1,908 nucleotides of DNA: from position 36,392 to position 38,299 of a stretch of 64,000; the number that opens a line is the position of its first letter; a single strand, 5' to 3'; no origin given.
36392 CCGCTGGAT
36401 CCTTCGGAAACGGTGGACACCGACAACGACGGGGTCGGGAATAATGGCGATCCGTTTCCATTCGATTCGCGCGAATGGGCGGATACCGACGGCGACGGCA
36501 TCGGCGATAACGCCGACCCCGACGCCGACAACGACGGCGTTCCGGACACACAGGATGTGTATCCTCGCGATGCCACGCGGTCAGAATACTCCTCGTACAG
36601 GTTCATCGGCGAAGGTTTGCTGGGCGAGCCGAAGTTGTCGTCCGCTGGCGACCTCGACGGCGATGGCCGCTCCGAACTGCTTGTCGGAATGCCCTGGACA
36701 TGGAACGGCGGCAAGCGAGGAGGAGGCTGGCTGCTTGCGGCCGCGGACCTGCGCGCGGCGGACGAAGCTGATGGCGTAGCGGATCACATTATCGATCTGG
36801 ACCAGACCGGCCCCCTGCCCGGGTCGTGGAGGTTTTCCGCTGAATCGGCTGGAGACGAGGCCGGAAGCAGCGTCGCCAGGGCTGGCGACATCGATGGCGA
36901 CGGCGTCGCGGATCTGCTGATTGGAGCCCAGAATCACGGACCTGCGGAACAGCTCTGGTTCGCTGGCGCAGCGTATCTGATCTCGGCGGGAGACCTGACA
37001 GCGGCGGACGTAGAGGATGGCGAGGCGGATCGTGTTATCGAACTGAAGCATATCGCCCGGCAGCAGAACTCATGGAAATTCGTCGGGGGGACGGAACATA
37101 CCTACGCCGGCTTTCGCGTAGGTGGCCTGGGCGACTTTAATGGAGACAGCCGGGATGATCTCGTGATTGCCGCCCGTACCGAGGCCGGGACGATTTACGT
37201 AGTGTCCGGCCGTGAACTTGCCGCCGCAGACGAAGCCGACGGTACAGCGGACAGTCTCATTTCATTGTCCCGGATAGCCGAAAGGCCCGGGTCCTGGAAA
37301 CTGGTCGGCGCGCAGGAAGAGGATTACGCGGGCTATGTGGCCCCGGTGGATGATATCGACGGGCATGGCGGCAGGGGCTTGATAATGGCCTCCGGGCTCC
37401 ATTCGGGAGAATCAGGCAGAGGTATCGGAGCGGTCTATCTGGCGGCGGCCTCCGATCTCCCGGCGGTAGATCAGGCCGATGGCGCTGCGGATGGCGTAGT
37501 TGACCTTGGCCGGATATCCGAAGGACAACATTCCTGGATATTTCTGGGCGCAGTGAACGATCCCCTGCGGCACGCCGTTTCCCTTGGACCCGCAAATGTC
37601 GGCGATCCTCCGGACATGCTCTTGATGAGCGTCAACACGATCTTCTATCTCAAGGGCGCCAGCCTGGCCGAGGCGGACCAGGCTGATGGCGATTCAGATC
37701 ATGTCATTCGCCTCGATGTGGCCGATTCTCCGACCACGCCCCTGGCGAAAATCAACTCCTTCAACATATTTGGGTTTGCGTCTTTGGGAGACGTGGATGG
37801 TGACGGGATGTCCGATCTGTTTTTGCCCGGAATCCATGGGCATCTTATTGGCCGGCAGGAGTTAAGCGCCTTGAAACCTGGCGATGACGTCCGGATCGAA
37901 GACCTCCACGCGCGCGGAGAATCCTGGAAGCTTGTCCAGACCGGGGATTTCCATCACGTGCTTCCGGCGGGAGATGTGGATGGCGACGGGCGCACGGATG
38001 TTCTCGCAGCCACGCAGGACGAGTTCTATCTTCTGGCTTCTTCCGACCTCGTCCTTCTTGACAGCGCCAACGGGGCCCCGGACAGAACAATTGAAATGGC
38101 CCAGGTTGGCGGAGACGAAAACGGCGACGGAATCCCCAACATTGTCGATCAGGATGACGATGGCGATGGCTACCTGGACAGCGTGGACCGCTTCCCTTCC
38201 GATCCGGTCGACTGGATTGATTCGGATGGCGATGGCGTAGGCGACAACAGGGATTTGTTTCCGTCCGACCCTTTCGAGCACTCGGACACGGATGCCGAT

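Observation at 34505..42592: Giant secreted protein built from eukaryote-ECM-like modules: metzincin + three (TSP3-like Ca wire + seven-bladed FG-GAP propeller) units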

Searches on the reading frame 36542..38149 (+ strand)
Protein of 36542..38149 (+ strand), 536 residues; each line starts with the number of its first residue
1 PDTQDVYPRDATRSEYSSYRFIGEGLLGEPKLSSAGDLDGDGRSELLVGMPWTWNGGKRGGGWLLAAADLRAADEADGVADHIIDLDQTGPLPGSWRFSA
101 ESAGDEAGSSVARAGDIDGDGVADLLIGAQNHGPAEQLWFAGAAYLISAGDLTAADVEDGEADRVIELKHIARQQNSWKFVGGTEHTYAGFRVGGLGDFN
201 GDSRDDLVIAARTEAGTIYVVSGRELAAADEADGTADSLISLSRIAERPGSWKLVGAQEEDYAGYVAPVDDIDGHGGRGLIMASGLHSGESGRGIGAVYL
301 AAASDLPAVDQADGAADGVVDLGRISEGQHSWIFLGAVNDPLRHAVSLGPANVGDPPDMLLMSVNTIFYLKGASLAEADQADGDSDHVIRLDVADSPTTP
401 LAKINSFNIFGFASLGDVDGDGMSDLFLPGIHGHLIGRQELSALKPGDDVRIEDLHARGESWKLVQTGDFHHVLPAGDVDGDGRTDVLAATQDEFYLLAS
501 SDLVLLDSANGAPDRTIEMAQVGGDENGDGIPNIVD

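Call 44: predict_structure(alignment_id=A2)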
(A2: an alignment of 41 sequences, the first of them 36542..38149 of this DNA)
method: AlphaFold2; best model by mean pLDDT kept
length: 536 residues; sequences in the alignment: 41
mean_pLDDT: 89.2   pTM: 0.90
mean pLDDT of the five models: 89.2, 88.7, 88.4, 88.3, 87.6
residues with pLDDT >= 90: 384; 70-90: 110; 50-70: 21; < 50: 21
segments of 3 or more residues with pLDDT < 50: 1-14, 526-528, 530-532
pLDDT, mean of each block of 10 residues (from residue 1): 42 67 80 95 95 64 94 89 88 92 92 96 96 81 97 94 93 94 93 96 97 93 96 90 94 93 90 90 93 94 96 92 95 94 93 92 94 93 92 73 88 93 94 94 92 88 93 96 96 93 89 90 60 53
secondary structure, 60 per line:
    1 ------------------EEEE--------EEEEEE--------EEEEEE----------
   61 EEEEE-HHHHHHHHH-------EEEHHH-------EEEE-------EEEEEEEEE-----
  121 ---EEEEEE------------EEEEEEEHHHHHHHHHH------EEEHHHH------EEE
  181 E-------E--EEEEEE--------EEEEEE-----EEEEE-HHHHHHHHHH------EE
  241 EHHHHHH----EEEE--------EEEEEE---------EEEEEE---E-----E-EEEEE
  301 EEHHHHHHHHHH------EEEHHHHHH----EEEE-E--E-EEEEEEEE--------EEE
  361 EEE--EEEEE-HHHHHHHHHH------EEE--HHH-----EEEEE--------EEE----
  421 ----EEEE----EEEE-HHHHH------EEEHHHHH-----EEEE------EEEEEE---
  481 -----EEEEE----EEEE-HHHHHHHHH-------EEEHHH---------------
elements in order: E19-22 E31-36 E45-50 E61-65 H67-75 E83-85 E96-99 E107-115 E124-129 E142-148 H149-158 E165-167 H168-171 E178-181 E192-197 E206-211 E217-221 H223-232 E239-241 H242-247 E252-255 E264-269 E279-284 E296-302 H303-312 E319-321 H322-327 E332-335 E342-349 E358-363 E366-370 H372-381 E388-390 E401-405 E414-416 E425-428 E433-436 H438-442 E449-451 H452-456 E462-465 E472-477 E486-490 E495-498 H500-508 E516-518
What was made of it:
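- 36608..38134 (+): FG-GAP propeller 1 (aa 702-1210), seven blades. AlphaFold2 pLDDT 89.2 and pTM 0.90, with seven repeat units (call 44).
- On Integrin-alpha-type FG-GAP beta-propeller: Block 1 is modelled as one compact domain, pTM 0.90, with seven repeat units (call 44).
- Checked: AlphaFold2 of block 1 gives mean pLDDT 89.2 and pTM 0.90, with seven repeats of the same secondary-structure unit (call 44).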

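Call 47: fold_search(model_id=the predicted structure, library=pdb)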
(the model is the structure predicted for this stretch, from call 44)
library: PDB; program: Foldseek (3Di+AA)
matches with E <= 10: 464; with E <= 0.001: 139
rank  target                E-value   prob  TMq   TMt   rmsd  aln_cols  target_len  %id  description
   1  9e8c_A                9.8e-12  1.00  0.43  0.39   9.2       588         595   14  Integrin aIIbb3 dimer conformation from human platelet membrane crude preparation (released 2025-10-15)
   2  9ind_A                2.8e-10  1.00  0.39  0.46   8.0       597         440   14  Integrin alpha-v beta-8 in complex with the Fab of 130H2 (released 2025-01-22)
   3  6om2_A                3.6e-10  1.00  0.37  0.34   9.6       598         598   14  Crystal structure of atypical integrin alphaV beta8 with proTGF-beta1 ligand peptide (released 2019-12-11)
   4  6om2_C                3.8e-10  1.00  0.37  0.34  10.6       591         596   14  Crystal structure of atypical integrin alphaV beta8 with proTGF-beta1 ligand peptide (released 2019-12-11)
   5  3fcs_C                4.8e-10  1.00  0.36  0.24  11.9       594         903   13  Structure of complete ectodomain of integrin aIIBb3 (released 2009-01-20)
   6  4um8_A                5.1e-10  1.00  0.35  0.33  10.8       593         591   15  Crystal structure of alpha V beta 6 (released 2014-11-12)
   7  6avu_A                6.4e-10  1.00  0.36  0.23   8.9       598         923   14  Human alpha-V beta-3 Integrin (open conformation) in complex with the therapeutic antibody LM609 (released 2017-11-01)
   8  8tcf_A                6.8e-10  1.00  0.38  0.45   9.3       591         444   14  Integrin alpha-v beta-8 in complex with minibinder B8_BP_dsulf (released 2023-09-27)
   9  4um8_C                7.7e-10  1.00  0.38  0.36  10.7       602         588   14  Crystal structure of alpha V beta 6 (released 2014-11-12)
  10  3nid_A                7.7e-10  1.00  0.37  0.42  11.5       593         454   13  The Closed Headpiece of Integrin alphaIIB beta3 and its Complex with an alpahIIB beta3 -Specific Antagonist That Does  (released 2010-12-22)
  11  4um9_A                7.7e-10  1.00  0.36  0.33   9.8       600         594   13  Crystal structure of alpha V beta 6 with peptide (released 2014-11-12)
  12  5ffo_E                8.2e-10  1.00  0.35  0.32  11.1       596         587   15  Integrin alpha V beta 6 in complex with pro-TGF-beta (released 2017-01-25)
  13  3zdz_A                9.7e-10  1.00  0.36  0.41  11.9       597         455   12  Integrin alphaIIB beta3 headpiece and RGD peptide complex (released 2013-06-05)
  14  6avr_A                1.2e-09  1.00  0.39  0.25   9.4       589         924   14  Human alpha-V beta-3 Integrin (intermediate conformation) in complex with the therapeutic antibody LM609 (released 2017-11-01)
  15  7nwl_A                1.7e-09  1.00  0.34  0.31  12.2       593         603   14  Cryo-EM structure of human integrin alpha5beta1 (open form) in complex with fibronectin and TS2/16 Fv-clasp (released 2021-06-02)
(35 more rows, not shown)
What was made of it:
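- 36608..38134 (+): The 50 best PDB matches are all integrin alpha chains, E = 1e-11 to 2e-8 (call 47).
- On Integrin-alpha-type FG-GAP beta-propeller: The top 50 PDB matches are all integrin alpha propellers, aligned over about 590 columns (call 47).
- Closest known: Integrin alpha-subunit beta-propeller. Same: All 50 best PDB matches of the model are integrin alpha chains (call 47).
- The best structural matches of the propeller are all integrins (call 47).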
